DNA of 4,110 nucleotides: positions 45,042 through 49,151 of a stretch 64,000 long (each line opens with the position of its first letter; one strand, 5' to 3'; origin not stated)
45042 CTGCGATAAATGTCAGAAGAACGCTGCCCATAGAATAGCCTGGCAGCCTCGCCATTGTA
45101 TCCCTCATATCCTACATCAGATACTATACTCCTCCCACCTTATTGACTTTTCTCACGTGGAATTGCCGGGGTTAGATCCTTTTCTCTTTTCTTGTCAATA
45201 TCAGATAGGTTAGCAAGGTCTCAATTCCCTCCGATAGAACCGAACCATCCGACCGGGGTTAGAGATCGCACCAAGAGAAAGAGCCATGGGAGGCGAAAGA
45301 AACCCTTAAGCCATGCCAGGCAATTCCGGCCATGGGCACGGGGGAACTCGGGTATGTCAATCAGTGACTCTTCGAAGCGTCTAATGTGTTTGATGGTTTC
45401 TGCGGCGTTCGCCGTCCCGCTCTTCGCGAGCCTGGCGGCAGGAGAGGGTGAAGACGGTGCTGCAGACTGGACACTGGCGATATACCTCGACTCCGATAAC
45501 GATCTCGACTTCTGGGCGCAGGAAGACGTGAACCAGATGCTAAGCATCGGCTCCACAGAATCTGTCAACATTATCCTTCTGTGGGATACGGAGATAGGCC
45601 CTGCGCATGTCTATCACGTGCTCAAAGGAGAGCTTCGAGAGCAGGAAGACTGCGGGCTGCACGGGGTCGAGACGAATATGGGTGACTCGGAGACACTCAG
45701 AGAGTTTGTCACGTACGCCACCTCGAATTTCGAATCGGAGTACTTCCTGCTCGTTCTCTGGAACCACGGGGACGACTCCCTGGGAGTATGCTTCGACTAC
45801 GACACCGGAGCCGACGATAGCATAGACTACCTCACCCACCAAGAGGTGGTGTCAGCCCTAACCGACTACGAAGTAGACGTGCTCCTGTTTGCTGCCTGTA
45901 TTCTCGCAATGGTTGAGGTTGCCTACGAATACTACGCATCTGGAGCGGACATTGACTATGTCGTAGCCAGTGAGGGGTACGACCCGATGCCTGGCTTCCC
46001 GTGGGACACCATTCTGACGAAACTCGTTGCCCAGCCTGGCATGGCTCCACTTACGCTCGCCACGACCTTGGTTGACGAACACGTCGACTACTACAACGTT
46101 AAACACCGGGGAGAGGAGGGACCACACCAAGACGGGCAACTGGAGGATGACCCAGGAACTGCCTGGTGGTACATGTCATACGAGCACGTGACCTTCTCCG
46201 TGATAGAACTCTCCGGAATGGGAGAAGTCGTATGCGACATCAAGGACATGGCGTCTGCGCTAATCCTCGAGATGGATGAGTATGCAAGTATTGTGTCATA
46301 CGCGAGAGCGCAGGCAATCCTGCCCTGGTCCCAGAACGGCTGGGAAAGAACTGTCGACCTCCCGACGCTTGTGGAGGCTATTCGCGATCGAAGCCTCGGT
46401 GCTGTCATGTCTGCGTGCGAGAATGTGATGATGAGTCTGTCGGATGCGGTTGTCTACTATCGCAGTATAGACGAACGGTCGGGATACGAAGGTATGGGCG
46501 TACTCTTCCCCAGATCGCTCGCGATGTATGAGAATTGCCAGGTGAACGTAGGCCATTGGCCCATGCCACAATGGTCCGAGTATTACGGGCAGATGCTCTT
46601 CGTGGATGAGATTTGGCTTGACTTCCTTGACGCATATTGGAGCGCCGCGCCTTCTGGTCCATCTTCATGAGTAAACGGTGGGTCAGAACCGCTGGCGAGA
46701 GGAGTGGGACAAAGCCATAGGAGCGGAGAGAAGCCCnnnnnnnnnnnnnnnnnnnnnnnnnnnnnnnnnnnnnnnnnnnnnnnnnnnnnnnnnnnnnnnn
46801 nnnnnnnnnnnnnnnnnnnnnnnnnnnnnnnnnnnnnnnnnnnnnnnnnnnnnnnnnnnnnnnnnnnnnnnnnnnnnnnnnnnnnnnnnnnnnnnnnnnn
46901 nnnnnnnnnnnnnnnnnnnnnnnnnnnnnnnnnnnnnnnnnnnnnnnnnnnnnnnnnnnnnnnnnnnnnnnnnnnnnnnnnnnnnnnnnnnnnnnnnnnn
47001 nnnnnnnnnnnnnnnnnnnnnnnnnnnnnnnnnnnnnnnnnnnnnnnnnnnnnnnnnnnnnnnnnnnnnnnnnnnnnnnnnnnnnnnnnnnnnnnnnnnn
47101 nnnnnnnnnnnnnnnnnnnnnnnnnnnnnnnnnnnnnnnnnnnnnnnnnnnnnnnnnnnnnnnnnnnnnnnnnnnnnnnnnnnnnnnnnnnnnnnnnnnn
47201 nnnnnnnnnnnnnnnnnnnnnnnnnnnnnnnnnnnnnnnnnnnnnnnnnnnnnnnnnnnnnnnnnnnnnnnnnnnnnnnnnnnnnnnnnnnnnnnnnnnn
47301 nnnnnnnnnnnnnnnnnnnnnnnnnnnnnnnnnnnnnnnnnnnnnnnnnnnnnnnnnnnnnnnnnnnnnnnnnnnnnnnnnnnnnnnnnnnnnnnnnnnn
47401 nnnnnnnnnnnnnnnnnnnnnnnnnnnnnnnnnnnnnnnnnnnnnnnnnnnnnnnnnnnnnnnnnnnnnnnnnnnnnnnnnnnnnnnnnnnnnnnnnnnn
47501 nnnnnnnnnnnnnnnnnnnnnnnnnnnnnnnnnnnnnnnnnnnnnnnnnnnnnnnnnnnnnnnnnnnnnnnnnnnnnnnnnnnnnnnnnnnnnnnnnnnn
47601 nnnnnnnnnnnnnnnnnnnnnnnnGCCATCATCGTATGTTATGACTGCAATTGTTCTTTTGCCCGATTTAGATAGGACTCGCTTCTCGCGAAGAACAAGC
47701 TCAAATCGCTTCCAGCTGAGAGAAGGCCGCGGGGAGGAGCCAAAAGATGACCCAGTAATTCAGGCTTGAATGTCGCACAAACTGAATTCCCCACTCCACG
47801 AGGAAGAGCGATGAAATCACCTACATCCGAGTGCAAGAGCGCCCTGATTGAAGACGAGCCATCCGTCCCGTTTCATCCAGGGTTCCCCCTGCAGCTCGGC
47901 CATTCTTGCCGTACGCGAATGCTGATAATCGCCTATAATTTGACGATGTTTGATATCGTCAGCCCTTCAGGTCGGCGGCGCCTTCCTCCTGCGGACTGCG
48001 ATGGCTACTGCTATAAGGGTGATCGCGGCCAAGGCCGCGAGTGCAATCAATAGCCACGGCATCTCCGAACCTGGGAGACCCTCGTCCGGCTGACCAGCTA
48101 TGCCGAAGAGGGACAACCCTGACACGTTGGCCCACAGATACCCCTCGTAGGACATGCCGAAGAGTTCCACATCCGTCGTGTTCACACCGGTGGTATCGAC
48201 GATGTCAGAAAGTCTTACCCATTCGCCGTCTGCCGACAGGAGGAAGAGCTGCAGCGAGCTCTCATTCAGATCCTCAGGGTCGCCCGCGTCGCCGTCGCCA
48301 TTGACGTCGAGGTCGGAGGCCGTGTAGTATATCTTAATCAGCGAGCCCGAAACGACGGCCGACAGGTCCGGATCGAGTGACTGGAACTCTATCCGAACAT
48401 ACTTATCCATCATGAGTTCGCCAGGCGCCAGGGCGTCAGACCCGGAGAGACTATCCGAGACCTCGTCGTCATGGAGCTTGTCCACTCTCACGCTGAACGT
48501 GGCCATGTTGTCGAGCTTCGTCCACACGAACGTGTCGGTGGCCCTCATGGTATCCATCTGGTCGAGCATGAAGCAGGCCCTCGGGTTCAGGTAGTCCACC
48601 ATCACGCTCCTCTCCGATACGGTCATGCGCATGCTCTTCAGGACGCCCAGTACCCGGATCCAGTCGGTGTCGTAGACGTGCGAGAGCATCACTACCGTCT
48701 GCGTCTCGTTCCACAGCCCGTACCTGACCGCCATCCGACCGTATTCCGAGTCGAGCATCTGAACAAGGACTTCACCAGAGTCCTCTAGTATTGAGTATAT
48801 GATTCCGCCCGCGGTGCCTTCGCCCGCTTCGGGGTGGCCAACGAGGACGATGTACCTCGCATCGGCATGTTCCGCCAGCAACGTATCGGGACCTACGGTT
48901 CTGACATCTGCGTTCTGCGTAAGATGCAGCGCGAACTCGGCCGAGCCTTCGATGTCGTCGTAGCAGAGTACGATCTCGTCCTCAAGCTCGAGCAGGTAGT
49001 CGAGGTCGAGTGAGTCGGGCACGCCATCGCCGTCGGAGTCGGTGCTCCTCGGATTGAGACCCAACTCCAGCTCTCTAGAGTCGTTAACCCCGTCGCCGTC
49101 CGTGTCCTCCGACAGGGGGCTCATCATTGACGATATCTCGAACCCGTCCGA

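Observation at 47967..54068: A 2033-aa, 6.1-kb gene for a composite calcium-repeat, propeller and trefoil surface protein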

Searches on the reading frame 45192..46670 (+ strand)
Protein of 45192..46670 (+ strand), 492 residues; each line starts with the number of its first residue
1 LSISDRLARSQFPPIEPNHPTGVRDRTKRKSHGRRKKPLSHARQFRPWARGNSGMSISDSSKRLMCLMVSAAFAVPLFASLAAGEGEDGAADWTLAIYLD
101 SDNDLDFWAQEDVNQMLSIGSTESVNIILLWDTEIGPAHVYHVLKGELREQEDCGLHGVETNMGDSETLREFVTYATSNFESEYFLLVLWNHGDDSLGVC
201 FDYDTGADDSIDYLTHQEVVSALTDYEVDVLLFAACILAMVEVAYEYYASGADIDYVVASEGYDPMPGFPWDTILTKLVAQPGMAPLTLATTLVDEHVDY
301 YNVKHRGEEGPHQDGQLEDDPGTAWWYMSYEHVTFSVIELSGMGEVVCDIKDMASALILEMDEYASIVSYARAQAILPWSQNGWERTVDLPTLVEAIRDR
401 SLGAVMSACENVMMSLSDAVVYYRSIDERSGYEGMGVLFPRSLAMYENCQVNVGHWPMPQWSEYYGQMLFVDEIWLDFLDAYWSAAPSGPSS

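Call 9: search_protein_families(library=pfam, proteins=[window:45192-46670:+], max_evalue=0.01)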
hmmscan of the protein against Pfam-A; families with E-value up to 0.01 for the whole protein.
window:45192-46670:+ (492 aa): 1 family
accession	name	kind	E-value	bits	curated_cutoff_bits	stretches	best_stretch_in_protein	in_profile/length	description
PF03415.19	Peptidase_C11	-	1.1e-37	130.9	25.8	1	98-450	2-331/359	Clostripain family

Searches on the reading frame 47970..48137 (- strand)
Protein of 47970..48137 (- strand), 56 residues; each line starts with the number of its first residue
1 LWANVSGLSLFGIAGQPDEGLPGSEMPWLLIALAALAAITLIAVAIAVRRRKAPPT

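Call 68: search_protein_families(library=ncbifam, proteins=[window:47970-48137:-], max_evalue=10)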
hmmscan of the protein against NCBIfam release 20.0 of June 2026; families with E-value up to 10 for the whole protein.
seq(56 aa): 5 families
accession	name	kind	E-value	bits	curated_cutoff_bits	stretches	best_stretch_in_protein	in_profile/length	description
NF041738.1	GG_III-CTERM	domain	0.0018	18.1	22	1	28-52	2-26/28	GGIII-like transmembrane region-containing protein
NF058582.1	Microco_LAVTG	domain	0.0025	17.9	27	1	23-51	6-33/34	LAVTG motif-containing sortase-dependent surface protein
NF058571.1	GVDTG_CTERM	domain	0.031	14.6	29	1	25-51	19-44/44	GVDTG sorting domain-containing protein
NF033480.1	bifunc_MprF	equivalog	0.087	11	600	1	2-52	129-179/841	bifunctional lysylphosphatidylglycerol flippase/synthetase MprF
TIGR01167.1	LPXTG_anchor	domain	0.2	12.4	15.9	1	30-52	12-33/34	LPXTG cell wall anchor domain-containing protein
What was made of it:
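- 47970..48062 (-): C-terminal PG-motif, TM helix and RRRK tail (aa ~2003-2033). Sorting-signal similarity is sub-threshold only: GG_III-CTERM 18.1 against 22 bits (call 68).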

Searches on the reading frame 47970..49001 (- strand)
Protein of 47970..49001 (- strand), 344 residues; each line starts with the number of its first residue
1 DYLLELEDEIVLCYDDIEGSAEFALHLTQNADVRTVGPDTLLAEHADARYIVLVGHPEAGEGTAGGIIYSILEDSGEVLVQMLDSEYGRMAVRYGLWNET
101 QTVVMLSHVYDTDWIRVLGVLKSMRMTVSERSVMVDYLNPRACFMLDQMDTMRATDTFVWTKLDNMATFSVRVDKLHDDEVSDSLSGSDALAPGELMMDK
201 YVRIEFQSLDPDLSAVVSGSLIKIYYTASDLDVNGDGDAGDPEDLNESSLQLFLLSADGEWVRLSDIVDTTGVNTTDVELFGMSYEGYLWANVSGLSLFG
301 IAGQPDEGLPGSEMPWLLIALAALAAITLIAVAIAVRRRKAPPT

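Call 41: search_protein_families(library=pfam, proteins=[window:47970-49001:-], max_evalue=10)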
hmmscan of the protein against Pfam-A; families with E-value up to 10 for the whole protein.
window:47970-49001:- (344 aa): 1 family
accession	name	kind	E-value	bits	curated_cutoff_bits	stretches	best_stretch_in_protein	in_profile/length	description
PF06804.17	Lipoprotein_18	-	0.074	12.4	25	1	86-132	205-251/323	NlpB/DapX lipoprotein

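Call 47: search_solved_structures(query=A5, max_evalue=10, show_alignments=2)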
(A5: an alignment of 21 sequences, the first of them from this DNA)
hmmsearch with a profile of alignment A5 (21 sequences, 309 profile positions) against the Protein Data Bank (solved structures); distinct sequences matched with E-value up to 10: 5.
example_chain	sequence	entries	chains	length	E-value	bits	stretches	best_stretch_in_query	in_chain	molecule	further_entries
6c2u_A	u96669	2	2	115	0.026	16.7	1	42-92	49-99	phosphate-loop protein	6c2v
9p4u_A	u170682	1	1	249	0.15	14.2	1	179-229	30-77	ABC-type transport system, permease protein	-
5w3j_B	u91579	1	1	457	0.38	12.9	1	234-296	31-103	Tubulin beta chain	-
5w3f_B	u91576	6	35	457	0.44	12.7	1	235-296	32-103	Tubulin beta chain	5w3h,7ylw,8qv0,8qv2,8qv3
4ffb_B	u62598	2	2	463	0.46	12.6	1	235-296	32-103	Tubulin beta chain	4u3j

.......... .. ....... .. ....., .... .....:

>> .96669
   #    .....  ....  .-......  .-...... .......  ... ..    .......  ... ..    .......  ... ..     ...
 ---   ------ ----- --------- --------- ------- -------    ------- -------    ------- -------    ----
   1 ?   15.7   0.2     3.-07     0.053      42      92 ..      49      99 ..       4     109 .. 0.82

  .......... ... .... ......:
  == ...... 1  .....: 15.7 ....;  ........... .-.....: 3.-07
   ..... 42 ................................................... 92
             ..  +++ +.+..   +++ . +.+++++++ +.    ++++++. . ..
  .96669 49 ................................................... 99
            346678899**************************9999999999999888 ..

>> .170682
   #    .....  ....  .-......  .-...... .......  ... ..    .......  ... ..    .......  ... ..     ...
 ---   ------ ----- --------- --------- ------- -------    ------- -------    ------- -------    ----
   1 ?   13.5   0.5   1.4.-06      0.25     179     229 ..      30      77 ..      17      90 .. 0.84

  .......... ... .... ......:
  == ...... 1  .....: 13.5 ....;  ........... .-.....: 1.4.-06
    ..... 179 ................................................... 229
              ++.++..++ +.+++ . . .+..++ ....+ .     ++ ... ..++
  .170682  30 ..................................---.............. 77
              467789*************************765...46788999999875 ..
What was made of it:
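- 48084..48998 (-): Family-specific C-terminal domain (aa 1691-1995), with invariant G55, Q101, T102, Y226, D244, E247, W261, G282 and G287 (domain numbering). It contains a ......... loop. No PDB or Pfam match (calls 41, 47).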

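Call 68: search_protein_families(library=ncbifam, proteins=[window:47970-49001:-], max_evalue=10)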
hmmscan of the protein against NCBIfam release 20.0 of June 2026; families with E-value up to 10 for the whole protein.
window:47970-49001:- (344 aa): 3 families
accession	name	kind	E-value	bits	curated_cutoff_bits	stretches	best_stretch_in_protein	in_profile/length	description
NF041738.1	GG_III-CTERM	domain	0.032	14.1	22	1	316-340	2-26/28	GGIII-like transmembrane region-containing protein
NF058582.1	Microco_LAVTG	domain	0.074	13.2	27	1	311-339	6-33/34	LAVTG motif-containing sortase-dependent surface protein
NF058571.1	GVDTG_CTERM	domain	0.24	11.8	29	1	313-339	19-44/44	GVDTG sorting domain-containing protein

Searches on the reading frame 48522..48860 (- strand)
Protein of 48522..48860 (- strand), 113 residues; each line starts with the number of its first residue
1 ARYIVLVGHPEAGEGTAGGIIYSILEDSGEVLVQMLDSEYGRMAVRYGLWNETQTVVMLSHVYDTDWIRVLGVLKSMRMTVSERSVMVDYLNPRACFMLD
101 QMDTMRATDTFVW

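Call 51: find_related_loci(query=A6, collection=genome_contigs, flank=10000)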
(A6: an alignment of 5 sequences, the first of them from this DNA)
Query A6 (113 aa) in genome_contigs; peptide patterns used: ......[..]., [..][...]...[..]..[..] (x = any residue, [..] = any of these).
61 stretches matched a pattern; 34 encode a relative of the query (tblastn E <= 1e-3); 34 distinct loci.
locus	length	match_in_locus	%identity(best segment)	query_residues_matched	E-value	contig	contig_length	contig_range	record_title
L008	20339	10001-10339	94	1-113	8e-72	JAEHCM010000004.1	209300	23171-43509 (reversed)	MAG: Thermoplasmata archaeon isolate SG225.bin4 NODE_4_length_209300_cov_10.349173, whole genome shotgun sequence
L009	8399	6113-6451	78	1-113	3e-59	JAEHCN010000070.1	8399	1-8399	MAG: Thermoplasmata archaeon isolate Hel0.bin85 NODE_30626_length_8399_cov_2.525991, whole genome shotgun sequence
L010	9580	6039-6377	75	1-113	5e-56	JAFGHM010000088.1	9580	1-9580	MAG: Thermoplasmatota archaeon isolate Zod_Metabat.1462 k87_7087798, whole genome shotgun sequence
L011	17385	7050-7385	72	2-113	1e-53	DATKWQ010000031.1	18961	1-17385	MAG TPA_asm: Thermoplasmata archaeon isolate SMAG_U14167 k141_2877053, whole genome shotgun sequence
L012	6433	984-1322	63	1-113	1e-43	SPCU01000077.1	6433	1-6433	MAG: Methanomassiliicoccus sp. isolate das_tool.metabat2.44 k141_3659859, whole genome shotgun sequence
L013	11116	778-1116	61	1-113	3e-42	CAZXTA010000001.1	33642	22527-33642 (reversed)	MAG TPA_asm: uncultured Methanomassiliicoccus sp. isolate SRP178699_co1_481 genome assembly, contig: NODE_1324_length_33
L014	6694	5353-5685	52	3-113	4e-36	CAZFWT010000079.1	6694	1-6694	MAG TPA_asm: uncultured Halobacteria archaeon isolate SRP178699_co2_296 genome assembly, contig: NODE_13253_length_6694_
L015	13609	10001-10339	54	1-113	7e-36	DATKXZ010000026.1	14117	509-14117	MAG TPA_asm: Desulfobacteria bacterium isolate SMAG_U14206 k141_3511485, whole genome shotgun sequence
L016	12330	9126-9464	53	1-113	5e-35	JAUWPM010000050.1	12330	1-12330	MAG: Methanosarcinales archaeon isolate CSMAG_2476 CSMAG_2476_k141_856604_length_12330_cov_58.8953, whole genome shotgun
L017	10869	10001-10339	52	1-113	1e-34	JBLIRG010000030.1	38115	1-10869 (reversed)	MAG: Thermoplasmatota archaeon isolate MG1_202111_bin_239 MG1_202111_bin_239_scaffold_30, whole genome shotgun sequence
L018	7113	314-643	51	1-113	8e-34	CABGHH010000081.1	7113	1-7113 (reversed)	MAG: Candidatus Methanolliviera sp. GoM_asphalt isolate gfbio:mag-sample-1:67c8463b-6cbd-4d56-a398-d795175a9500 genome a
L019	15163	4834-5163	47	3-112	1e-32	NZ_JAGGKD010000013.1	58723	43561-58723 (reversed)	Methanolobus bombayensis strain DSM 7082 Ga0451168_13, whole genome shotgun sequence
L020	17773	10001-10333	49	3-113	1e-31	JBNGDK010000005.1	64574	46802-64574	MAG: Candidatus Methanospirareceae archaeon isolate E05-026 bin11.fa-5, whole genome shotgun sequence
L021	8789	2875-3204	46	3-112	2e-30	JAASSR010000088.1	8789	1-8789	MAG: Methanolobus sp. isolate KhS_metabat.2 KhS_C4019, whole genome shotgun sequence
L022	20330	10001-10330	45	3-112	4e-30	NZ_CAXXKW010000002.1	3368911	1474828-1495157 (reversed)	MAG: uncultured Methanolobus sp. isolate 63462039-51cf-4655-9c85-af1f4e349c88 contig_2, whole genome shotgun sequence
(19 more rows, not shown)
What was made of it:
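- On Conserved archaeal giant surface-protein family (unnamed; defined here): 34 genome loci were recovered using these motifs (call 51).
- It is patchy within lineages (call 51), which is unexpected for a core envelope component.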
